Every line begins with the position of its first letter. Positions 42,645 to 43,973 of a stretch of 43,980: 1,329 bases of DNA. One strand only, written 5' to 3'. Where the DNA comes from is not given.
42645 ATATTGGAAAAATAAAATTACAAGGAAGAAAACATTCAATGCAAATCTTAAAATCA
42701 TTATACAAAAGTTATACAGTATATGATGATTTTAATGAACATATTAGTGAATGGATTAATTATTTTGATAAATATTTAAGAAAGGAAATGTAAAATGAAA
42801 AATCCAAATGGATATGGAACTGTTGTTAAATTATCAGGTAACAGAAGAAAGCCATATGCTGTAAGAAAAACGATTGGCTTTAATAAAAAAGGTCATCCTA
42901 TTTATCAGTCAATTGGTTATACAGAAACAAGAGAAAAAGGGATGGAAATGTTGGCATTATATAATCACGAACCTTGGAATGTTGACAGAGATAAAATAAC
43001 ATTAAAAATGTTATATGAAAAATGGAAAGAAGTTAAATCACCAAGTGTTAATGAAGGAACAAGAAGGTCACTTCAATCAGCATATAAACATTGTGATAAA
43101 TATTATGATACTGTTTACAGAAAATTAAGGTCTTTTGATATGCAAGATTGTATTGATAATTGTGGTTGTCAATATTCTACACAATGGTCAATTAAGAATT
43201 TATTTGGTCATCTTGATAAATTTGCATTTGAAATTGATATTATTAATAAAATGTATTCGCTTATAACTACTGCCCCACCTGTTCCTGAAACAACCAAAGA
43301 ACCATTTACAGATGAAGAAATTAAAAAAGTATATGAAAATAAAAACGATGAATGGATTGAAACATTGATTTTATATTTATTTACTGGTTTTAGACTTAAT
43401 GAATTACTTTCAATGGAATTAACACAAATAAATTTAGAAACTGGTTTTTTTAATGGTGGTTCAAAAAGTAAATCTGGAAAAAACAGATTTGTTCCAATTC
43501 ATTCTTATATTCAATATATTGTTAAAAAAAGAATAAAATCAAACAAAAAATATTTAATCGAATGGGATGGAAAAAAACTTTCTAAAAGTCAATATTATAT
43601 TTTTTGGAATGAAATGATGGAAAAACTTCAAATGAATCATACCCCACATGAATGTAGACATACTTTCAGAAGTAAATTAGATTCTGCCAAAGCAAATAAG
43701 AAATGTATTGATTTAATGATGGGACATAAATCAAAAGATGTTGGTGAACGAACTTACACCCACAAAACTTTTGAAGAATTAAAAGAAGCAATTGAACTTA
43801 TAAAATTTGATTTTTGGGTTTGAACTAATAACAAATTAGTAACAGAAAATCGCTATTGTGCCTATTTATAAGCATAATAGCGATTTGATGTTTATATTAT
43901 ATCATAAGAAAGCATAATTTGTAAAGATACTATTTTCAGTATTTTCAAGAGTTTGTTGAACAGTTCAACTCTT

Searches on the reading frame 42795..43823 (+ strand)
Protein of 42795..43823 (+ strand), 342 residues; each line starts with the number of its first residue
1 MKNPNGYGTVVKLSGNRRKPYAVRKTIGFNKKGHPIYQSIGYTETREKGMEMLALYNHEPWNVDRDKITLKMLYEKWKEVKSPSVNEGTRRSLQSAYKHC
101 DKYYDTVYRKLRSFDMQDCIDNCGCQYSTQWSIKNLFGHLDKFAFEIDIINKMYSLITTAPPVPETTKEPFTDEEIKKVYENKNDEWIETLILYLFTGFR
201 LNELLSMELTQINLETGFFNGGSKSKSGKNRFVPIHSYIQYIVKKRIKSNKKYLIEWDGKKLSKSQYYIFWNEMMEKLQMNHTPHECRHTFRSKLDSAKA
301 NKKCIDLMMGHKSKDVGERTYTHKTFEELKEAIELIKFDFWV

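Call 12: search_protein_families(library=pfam, proteins=[window:42795-43823:+], max_evalue=0.01)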
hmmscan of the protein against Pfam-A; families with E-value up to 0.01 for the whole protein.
window:42795-43823:+ (342 aa): 2 families
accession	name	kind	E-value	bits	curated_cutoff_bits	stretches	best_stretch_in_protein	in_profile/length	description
PF00589.27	Phage_integrase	-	3e-18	66.6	27.1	1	181-327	13-171/172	Phage integrase family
PF16795.10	Phage_integr_3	-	0.0011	19.4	27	0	285-324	108-147/161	Archaeal phage integrase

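Call 13: search_protein_families(library=phrogs, proteins=[window:42795-43823:+], max_evalue=0.001)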
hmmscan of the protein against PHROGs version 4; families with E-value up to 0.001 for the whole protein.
window:42795-43823:+ (342 aa): 3 families
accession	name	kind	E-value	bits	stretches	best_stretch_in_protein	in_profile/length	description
phrog_1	-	integration and excision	1.5e-35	124.5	1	17-336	120-447/611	integrase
phrog_216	-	integration and excision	6e-23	82.4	1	172-338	57-238/301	integrase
phrog_7685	-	integration and excision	2.9e-09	37.8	1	221-337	120-236/240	integrase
